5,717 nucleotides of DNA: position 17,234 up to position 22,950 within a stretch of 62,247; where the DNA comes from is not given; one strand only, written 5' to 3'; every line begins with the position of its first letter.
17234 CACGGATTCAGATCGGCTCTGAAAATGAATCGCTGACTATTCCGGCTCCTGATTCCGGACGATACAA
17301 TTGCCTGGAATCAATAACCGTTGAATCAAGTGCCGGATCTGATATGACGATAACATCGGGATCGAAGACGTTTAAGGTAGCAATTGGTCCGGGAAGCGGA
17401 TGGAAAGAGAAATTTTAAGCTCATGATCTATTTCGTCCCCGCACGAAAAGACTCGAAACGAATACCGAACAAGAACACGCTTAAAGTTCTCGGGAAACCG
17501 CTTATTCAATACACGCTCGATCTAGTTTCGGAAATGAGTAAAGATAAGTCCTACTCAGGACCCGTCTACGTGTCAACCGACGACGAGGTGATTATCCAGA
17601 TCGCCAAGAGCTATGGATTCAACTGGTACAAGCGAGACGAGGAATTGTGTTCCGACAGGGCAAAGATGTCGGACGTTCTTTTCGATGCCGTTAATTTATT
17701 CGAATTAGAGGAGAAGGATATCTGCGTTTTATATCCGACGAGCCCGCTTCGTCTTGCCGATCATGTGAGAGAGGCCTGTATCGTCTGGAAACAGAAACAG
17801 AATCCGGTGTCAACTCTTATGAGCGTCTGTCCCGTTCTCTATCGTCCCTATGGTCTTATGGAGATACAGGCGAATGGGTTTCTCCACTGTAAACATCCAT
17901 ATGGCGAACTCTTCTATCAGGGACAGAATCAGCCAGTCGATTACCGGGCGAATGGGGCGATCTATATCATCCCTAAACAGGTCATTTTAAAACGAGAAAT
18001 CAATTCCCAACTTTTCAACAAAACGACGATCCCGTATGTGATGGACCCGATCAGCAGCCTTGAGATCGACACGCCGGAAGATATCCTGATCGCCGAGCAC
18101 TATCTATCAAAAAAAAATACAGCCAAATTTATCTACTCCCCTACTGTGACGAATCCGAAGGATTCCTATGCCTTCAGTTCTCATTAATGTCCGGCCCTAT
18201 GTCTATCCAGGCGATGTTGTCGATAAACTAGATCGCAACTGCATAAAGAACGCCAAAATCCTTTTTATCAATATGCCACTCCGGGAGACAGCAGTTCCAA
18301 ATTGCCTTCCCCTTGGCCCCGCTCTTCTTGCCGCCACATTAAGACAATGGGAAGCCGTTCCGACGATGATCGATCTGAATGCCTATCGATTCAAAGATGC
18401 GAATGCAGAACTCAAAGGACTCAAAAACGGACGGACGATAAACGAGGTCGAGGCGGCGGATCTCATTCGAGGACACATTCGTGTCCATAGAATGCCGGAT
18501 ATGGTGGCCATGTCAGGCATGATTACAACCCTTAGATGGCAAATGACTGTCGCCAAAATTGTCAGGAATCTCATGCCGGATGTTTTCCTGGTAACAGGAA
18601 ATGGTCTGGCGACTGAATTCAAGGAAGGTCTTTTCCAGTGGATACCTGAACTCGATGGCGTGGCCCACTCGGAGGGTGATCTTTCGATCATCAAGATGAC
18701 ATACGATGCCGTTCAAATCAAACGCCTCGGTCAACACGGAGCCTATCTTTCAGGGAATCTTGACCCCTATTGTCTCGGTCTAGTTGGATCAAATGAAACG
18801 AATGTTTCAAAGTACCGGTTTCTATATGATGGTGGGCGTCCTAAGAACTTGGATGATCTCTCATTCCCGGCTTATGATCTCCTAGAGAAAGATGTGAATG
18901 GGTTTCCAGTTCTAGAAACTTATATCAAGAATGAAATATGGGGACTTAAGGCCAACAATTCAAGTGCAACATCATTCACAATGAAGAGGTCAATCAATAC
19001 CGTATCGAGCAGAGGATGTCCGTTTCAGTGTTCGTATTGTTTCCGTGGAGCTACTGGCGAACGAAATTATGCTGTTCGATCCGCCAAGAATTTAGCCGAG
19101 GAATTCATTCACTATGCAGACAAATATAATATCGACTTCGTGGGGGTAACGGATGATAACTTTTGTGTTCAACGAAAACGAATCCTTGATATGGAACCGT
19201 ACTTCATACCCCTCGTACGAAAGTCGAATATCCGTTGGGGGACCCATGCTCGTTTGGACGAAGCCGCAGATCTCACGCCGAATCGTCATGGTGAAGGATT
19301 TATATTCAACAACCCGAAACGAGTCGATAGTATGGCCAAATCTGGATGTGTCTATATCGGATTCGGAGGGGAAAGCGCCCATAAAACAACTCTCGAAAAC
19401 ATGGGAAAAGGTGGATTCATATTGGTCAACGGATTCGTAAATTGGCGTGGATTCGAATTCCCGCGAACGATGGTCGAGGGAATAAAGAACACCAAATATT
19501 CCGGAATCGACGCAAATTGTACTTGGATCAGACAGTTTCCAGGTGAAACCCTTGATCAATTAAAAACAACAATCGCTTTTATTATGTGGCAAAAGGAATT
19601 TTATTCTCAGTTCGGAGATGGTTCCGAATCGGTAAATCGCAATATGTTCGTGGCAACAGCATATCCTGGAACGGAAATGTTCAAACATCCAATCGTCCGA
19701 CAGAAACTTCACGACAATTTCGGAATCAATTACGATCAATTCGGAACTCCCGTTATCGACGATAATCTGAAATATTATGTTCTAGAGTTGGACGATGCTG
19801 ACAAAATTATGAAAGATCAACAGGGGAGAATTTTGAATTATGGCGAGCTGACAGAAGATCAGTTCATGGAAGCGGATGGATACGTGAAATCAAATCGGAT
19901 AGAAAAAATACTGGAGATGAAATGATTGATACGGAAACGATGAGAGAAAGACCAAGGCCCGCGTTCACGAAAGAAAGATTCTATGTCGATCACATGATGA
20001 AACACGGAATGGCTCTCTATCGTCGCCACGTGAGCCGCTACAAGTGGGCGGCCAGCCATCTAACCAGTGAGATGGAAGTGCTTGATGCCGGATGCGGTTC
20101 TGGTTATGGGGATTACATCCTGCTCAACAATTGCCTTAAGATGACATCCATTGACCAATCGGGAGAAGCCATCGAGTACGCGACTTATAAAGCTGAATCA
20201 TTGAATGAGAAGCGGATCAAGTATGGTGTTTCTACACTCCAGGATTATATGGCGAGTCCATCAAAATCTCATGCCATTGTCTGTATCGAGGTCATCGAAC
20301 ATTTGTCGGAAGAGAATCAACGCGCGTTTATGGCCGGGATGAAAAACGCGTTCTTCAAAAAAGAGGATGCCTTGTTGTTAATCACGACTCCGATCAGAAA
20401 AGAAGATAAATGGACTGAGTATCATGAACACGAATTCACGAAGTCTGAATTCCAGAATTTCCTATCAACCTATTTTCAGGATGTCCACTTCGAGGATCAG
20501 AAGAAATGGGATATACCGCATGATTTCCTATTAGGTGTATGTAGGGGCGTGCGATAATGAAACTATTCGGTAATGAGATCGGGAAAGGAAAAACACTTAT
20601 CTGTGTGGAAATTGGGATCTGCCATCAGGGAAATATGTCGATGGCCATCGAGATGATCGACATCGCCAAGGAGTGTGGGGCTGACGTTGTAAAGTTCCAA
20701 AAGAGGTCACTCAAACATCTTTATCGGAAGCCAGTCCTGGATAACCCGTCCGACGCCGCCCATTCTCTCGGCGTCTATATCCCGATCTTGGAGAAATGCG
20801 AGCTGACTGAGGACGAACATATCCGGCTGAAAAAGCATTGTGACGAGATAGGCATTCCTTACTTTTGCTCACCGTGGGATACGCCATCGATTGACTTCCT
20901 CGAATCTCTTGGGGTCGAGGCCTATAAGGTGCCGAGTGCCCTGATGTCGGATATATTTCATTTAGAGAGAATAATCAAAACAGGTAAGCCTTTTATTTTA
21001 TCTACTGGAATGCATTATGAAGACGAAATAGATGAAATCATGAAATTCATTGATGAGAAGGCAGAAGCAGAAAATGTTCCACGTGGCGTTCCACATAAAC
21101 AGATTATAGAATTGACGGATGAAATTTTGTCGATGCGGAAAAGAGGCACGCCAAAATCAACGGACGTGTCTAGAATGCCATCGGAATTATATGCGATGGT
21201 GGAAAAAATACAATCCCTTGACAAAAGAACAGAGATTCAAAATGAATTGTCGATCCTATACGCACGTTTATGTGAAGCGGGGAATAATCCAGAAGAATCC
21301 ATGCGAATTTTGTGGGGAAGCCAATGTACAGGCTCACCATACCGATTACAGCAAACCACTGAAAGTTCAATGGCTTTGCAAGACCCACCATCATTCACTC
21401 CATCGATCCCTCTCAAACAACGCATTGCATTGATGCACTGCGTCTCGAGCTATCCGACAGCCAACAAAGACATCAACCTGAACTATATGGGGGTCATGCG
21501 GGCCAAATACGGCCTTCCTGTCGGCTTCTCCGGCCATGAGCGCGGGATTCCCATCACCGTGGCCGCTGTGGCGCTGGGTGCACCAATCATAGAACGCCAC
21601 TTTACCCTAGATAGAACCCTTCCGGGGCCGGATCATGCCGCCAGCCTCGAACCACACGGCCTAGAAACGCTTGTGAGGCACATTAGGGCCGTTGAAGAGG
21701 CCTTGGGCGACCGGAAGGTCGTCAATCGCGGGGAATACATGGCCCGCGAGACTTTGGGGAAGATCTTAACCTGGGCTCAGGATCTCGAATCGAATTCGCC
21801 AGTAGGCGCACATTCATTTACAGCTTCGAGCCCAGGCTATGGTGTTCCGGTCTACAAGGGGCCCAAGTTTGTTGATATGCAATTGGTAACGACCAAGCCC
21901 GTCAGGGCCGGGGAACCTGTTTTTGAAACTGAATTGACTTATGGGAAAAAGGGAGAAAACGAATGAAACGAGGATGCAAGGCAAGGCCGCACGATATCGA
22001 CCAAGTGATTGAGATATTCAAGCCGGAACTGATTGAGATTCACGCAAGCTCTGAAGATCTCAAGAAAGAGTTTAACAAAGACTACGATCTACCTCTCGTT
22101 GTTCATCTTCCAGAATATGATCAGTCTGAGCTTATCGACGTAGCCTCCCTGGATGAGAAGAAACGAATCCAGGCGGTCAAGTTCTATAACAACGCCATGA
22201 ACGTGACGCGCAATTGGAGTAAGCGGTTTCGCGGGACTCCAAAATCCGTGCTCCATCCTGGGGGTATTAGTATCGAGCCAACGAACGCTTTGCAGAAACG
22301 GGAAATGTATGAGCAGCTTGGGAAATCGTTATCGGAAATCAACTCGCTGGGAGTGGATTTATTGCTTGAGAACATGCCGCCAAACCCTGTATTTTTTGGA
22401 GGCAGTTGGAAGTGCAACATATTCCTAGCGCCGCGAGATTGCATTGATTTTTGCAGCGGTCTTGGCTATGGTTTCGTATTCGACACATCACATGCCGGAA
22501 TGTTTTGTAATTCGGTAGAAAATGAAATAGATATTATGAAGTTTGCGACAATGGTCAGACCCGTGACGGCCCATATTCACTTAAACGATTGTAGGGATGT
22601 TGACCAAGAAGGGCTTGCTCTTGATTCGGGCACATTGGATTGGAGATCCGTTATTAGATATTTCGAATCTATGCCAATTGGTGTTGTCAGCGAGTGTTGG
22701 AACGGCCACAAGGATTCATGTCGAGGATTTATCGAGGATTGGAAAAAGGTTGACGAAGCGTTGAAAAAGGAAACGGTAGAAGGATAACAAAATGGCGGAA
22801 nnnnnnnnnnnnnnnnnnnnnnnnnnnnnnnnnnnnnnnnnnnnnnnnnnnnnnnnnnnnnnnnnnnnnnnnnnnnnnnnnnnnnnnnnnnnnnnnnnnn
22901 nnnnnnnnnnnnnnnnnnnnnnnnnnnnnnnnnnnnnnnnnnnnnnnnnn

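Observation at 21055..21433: HNH endonuclease gene overprinted in an alternative frame inside an in-frame insertion of neuB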

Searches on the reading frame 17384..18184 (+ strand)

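Call 88: search_protein_families(library=pfam, proteins=[window:17384-18184:+], max_evalue=0.0001)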
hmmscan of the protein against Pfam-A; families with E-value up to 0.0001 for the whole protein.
window:17384-18184:+ (267 aa): 1 family
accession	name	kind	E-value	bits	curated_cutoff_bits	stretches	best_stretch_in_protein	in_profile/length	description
PF02348.25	CTP_transf_3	-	2.6e-16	60.5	22.6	1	17-200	3-171/217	Cytidylyltransferase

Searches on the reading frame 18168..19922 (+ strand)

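Call 88: search_protein_families(library=pfam, proteins=[window:18168-19922:+], max_evalue=0.0001)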
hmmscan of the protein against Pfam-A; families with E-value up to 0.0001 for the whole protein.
window:18168-19922:+ (585 aa): 2 families
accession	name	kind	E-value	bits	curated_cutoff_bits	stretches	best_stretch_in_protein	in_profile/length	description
PF04055.27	Radical_SAM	-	2.1e-10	41.4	29.5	1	280-472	3-166/166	Radical SAM superfamily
PF02310.24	B12-binding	-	3.3e-05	24.1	32.1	0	97-170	41-113/121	B12 binding domain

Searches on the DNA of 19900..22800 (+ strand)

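Call 5: search_rna_families(source=window, start=20000, end=22500, threshold=evalue, max_evalue=10)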
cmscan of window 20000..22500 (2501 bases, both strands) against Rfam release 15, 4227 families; matches with E-value up to 10: 2.
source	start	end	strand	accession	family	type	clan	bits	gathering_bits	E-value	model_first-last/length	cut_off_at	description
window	22397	22480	-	RF03073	RT-19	Gene; sRNA;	-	15.3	78.3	8.4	1-99/99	no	RT-19 RNA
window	20192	20243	-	RF01637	ceN47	Gene; snRNA; snoRNA; CD-box;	-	14.6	35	6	1-155/155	no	Nematode snoRNA ceN47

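Call 9: search_dna_similar(query=window:19900-22800:+, collection=phages, mode=distant, max_rows=30)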
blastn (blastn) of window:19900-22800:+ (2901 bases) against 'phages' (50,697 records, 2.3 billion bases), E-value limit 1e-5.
No match.

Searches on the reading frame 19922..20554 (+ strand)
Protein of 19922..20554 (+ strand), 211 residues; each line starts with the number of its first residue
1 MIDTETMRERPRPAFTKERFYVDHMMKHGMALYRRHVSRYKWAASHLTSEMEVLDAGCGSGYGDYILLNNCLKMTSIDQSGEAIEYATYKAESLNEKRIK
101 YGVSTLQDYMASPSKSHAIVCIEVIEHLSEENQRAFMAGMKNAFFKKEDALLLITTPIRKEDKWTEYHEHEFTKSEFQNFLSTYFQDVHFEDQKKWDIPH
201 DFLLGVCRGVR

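Call 88: search_protein_families(library=pfam, proteins=[window:19922-20554:+], max_evalue=0.0001)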
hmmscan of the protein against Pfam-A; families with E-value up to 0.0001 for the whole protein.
window:19922-20554:+ (211 aa): 6 families
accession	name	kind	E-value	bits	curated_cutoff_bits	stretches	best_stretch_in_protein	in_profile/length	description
PF13649.12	Methyltransf_25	-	4.1e-10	40.6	27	1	53-142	1-91/97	Methyltransferase domain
PF13847.12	Methyltransf_31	-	3.2e-08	33.8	27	1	48-143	2-100/145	Methyltransferase domain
PF13489.12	Methyltransf_23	-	1.3e-07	31.9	27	1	47-180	20-144/164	Methyltransferase domain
PF08241.18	Methyltransf_11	-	1.6e-07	32.3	21.2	1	54-138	1-81/95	Methyltransferase domain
PF02353.26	CMAS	-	2.5e-07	30.7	27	1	46-173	59-185/273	Mycolic acid cyclopropane synthetase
PF08242.18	Methyltransf_12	-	3e-06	28.3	30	1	54-141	1-89/98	Methyltransferase domain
